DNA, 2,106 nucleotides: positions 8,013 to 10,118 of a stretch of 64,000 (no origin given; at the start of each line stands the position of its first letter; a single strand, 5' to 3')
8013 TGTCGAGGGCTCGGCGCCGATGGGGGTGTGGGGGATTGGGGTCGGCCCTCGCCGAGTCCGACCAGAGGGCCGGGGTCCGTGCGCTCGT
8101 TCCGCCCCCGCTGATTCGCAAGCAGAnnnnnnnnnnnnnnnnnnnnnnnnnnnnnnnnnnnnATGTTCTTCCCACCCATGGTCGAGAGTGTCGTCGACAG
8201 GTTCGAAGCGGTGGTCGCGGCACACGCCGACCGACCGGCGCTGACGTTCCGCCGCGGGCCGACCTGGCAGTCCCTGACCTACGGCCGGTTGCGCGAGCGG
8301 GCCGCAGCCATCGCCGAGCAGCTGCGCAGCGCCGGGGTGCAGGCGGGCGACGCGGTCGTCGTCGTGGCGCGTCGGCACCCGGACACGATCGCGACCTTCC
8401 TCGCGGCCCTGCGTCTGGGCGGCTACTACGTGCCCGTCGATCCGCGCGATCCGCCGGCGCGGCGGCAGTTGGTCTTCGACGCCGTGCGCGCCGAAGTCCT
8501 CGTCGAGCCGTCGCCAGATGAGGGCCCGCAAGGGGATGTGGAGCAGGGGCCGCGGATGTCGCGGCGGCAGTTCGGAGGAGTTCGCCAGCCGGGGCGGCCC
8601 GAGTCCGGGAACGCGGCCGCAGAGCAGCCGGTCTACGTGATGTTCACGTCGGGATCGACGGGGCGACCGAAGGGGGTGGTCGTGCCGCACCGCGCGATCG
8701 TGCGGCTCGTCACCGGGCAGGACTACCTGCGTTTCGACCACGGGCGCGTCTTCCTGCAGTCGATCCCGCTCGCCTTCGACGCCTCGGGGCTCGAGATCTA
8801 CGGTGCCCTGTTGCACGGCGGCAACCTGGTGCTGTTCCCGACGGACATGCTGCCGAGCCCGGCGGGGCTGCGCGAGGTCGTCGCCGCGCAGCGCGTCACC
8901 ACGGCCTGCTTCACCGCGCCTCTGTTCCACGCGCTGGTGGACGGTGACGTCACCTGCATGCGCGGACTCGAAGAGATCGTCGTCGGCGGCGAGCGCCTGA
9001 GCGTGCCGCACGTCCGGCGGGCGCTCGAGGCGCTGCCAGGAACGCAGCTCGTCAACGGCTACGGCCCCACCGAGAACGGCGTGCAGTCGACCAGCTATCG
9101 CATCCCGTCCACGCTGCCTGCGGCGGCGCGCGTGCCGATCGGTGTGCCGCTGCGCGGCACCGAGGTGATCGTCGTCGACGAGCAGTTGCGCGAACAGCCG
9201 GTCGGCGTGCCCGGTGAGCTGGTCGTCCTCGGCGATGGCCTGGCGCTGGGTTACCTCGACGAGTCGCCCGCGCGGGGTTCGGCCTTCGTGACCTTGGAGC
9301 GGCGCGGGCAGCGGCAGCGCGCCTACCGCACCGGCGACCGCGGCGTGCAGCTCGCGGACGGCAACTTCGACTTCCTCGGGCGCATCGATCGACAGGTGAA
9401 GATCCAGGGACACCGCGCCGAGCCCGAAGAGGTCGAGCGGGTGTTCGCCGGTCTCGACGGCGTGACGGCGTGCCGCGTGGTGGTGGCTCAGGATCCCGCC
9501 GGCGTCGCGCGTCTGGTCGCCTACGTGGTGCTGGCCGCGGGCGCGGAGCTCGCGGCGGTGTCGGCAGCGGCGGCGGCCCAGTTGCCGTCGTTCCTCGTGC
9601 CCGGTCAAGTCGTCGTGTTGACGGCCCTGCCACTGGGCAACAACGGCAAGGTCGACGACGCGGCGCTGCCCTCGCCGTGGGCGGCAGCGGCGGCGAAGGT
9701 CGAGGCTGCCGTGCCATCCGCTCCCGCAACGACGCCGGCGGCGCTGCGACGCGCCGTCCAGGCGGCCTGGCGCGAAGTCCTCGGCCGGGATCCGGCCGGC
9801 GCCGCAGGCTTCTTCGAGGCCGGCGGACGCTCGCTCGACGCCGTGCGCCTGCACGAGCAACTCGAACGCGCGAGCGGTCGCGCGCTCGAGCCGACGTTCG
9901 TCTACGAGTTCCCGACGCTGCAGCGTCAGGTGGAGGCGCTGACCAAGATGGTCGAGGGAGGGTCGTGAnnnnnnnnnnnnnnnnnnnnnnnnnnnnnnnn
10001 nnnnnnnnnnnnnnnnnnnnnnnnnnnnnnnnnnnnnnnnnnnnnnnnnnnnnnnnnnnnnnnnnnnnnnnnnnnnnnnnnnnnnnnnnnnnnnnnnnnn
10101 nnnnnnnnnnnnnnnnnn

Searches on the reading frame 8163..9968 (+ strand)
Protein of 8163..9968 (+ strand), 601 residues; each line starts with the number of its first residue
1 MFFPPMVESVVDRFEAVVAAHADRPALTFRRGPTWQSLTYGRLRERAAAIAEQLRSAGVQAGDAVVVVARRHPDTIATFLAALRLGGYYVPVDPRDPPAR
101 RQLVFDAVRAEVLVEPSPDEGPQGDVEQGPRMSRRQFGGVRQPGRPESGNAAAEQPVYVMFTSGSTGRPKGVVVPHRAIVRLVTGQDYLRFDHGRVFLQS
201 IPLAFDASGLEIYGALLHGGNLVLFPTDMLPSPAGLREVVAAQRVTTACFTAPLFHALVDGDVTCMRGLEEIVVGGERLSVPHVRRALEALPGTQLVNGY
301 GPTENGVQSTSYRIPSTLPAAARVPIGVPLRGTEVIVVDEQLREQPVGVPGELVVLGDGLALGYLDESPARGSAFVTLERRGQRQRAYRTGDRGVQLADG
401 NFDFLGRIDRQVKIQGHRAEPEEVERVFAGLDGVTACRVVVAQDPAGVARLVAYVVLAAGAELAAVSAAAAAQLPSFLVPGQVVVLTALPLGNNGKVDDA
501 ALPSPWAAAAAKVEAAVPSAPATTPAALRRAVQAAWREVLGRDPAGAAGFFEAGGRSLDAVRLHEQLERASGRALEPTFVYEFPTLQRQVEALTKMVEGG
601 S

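Call 6: search_protein_families(library=pfam, proteins=[window:8163-9968:+], max_evalue=0.01)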
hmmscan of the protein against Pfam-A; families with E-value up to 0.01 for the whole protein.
window:8163-9968:+ (601 aa): 3 families
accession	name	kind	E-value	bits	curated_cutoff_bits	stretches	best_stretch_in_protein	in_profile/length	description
PF00501.34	AMP-binding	-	5e-78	263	29.9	1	14-365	1-384/384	AMP-binding enzyme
PF00550.31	PP-binding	-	1.2e-08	35.5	20.8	1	531-593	2-67/67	Phosphopantetheine attachment site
PF13193.12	AMP-binding_C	-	7.5e-08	33.6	24.5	1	423-496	1-76/76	AMP-binding enzyme C-terminal domain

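Call 15: search_solved_structures(query=window:8163-9968:+, show_alignments=2, max_evalue=1e-20)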
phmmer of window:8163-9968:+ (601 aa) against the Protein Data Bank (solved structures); distinct sequences matched with E-value up to 1e-20: 83 (the best 60 are shown).
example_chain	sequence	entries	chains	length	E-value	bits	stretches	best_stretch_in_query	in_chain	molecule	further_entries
9be3_A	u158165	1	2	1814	2.2e-143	482.2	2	12-588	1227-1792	Linear gramicidin synthase subunit A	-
9meh_A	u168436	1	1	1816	2.2e-143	482.2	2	12-588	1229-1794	Linear gramicidin synthase subunit A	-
6mfz_A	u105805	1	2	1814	2.6e-143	482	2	12-588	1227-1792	Linear gramicidin synthase subunit A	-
9be4_A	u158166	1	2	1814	8.7e-143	480.3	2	12-588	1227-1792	Linear gramicidin synthase subunit A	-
6mfy_A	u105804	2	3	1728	9.2e-136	457.1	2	12-511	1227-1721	Linear gramicidin synthase subunit A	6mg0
8xjz_C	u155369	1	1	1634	3.9e-105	355.9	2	11-593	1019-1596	Peptide synthetase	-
2vsq_A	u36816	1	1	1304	1.3e-81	278.3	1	14-587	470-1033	SURFACTIN SYNTHETASE SUBUNIT 3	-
4dg8_A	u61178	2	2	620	2.5e-76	260.8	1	9-568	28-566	PA1221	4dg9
4gr5_A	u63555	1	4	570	2.2e-75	257.7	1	11-503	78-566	Non-ribosomal peptide synthetase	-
5wmm_A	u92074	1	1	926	3.9e-71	243.7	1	7-461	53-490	NRPS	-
5u89_A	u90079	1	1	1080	2.3e-68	234.5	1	36-589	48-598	Amino acid adenylation domain protein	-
9bfd_A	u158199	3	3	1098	8.4e-67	229.4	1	9-588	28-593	Tyrocidine synthase 1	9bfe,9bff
5es5_A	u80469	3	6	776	1.9e-66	228.2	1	35-595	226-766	Linear gramicidin synthetase subunit A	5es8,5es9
6mfx_A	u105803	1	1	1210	6.1e-66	226.5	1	35-595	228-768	Linear gramicidin synthase subunit A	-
6mfw_A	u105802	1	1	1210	6.8e-66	226.4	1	35-595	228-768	Linear gramicidin synthase subunit A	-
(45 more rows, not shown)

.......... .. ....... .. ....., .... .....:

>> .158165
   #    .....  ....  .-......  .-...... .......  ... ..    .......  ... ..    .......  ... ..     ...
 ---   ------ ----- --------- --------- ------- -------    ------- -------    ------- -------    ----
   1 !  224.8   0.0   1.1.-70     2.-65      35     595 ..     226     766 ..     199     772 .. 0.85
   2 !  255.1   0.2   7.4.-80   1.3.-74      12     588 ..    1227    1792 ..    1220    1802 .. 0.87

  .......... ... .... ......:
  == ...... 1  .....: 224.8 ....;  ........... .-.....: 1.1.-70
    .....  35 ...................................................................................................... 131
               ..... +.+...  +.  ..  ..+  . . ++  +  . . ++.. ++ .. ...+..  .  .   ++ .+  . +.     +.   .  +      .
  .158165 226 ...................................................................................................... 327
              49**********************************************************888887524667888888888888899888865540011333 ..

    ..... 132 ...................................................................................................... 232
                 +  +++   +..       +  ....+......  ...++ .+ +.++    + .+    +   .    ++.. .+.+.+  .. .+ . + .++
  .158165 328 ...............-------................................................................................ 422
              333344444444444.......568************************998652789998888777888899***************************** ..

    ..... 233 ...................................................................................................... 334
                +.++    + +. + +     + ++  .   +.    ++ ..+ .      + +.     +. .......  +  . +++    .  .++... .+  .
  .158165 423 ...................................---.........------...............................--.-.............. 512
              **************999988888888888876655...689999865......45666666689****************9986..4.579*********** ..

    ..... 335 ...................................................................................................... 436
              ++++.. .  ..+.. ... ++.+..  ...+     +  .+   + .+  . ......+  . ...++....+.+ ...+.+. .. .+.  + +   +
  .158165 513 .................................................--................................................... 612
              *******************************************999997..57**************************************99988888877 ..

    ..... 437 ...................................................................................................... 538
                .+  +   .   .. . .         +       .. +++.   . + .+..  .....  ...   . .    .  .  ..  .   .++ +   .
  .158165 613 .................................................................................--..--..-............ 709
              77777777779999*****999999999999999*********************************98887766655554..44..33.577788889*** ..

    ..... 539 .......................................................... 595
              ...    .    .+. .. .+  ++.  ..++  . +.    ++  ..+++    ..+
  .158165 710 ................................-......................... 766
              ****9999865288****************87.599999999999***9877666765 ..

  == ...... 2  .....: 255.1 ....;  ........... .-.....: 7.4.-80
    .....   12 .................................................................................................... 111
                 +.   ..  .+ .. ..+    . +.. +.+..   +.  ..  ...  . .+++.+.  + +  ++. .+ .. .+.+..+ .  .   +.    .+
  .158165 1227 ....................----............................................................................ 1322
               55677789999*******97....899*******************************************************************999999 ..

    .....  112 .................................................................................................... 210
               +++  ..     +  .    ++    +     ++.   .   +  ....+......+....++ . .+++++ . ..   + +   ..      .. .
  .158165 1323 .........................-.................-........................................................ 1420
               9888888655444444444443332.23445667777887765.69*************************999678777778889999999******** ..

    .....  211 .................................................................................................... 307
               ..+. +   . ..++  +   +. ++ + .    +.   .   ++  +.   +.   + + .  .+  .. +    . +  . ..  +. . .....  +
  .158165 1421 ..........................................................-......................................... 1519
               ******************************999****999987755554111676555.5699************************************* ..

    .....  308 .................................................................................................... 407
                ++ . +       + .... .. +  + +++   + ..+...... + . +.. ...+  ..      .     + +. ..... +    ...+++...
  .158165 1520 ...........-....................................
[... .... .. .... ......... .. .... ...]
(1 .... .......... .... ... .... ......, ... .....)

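Call 37: search_protein_families(library=ncbifam, proteins=[window:8163-9968:+], max_evalue=0.01)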
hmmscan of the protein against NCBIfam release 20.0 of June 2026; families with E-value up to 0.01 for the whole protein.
window:8163-9968:+ (601 aa): 105 families (the best 25 are shown)
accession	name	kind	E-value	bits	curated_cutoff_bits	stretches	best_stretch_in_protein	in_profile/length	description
TIGR01733.1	AA-adenyl-dom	subfamily_domain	4.3e-105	351.8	317.4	1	39-437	1-407/409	amino acid adenylation domain-containing protein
NF047350.1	aureusi_NRPS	equivalog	1.3e-100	337.4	2500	1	8-596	413-978/2373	aureusimine non-ribosomal peptide synthetase AusA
NF004282.0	PRK05691.1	subfamily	1.9e-93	313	4090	1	9-582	1132-1694/4334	non-ribosomal peptide synthase/polyketide synthase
NF038078.1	NRPS_MxcG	equivalog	6.5e-93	312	2300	1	26-596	472-1044/1442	myxochelin non-ribosomal peptide synthetase MxcG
NF041803.1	NRPS_SolG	exception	6e-81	272.4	2200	1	12-587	565-1149/1163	solanimycin non-ribosomal peptide synthetase SolG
NF003417.0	PRK04813.1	subfamily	2.3e-69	234.3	476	1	7-502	2-499/505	D-alanine--poly(phosphoribitol) ligase subunit DltA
NF007605.2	PRK10252.1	equivalog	5.7e-67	226.2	2400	1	34-582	476-1030/1292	enterobactin non-ribosomal peptide synthetase EntF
TIGR01734.1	D-ala-DACP-lig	equivalog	1.4e-66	225.1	559.85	1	15-502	7-498/504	D-alanine--poly(phosphoribitol) ligase subunit DltA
TIGR03098.1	ligase_PEP_1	hypoth_equivalog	3.9e-50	170.8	592.35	2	152-502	161-514/517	acyl-CoA ligase (AMP-forming), exosortase A system-associated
NF004837.0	PRK06187.1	subfamily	7.9e-46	156.4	476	2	150-509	166-525/531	long-chain-fatty-acid--CoA ligase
NF004114.0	PRK05605.1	equivalog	1.6e-41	142.3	766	2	149-497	216-560/575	long-chain-fatty-acid--CoA ligase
NF006181.0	PRK08314.1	subfamily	1.5e-38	132.4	705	2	144-498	194-546/563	long-chain-fatty-acid--CoA ligase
NF004808.0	PRK06155.1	equivalog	2.7e-37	128.3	722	2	150-502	176-518/542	ATP-dependent acyl-CoA ligase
TIGR03443.1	alpha_am_amid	equivalog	3e-37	127.6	1030.1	4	472-598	792-922/1390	L-aminoadipate-semialdehyde dehydrogenase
TIGR01923.1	menE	equivalog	1.3e-35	123.2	330.15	1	39-499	1-439/442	o-succinylbenzoate--CoA ligase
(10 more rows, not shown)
